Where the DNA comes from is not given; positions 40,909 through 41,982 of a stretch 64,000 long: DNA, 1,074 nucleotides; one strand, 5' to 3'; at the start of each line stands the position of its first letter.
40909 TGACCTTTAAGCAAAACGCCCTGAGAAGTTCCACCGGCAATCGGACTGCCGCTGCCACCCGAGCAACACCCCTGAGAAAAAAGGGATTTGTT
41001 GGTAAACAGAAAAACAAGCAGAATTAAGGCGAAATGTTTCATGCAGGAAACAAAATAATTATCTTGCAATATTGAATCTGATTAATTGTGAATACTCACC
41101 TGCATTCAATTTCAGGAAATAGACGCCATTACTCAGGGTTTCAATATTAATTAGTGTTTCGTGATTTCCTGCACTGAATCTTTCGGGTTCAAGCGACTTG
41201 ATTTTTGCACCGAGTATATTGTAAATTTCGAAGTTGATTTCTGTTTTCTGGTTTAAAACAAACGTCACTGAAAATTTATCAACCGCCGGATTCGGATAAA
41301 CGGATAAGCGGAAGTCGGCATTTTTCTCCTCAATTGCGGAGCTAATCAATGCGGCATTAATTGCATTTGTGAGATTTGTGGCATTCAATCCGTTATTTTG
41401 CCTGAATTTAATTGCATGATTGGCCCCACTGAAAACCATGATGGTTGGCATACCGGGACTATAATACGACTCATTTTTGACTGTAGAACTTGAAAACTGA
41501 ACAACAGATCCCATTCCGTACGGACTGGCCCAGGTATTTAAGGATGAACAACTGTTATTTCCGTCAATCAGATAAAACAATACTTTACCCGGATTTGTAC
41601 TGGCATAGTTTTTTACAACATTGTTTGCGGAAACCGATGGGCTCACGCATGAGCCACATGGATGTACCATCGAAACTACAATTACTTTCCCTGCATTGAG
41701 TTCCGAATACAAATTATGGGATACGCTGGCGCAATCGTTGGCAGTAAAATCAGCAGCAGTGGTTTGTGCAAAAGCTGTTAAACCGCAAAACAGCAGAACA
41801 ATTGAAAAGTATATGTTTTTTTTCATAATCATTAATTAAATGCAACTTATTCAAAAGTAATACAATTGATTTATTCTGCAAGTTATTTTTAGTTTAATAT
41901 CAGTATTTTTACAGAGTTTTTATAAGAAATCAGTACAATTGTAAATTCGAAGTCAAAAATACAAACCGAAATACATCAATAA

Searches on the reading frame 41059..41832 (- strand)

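Call 31: search_protein_families(library=pfam, proteins=[window:41059-41832:-], max_evalue=0.00001)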
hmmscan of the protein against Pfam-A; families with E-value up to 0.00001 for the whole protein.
window:41059-41832:- (257 aa): 1 family
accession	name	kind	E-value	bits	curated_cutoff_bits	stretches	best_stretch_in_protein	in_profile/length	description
PF18962.6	Por_Secre_tail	-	1.7e-14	54.2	27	1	178-249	1-69/75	Secretion system C-terminal sorting domain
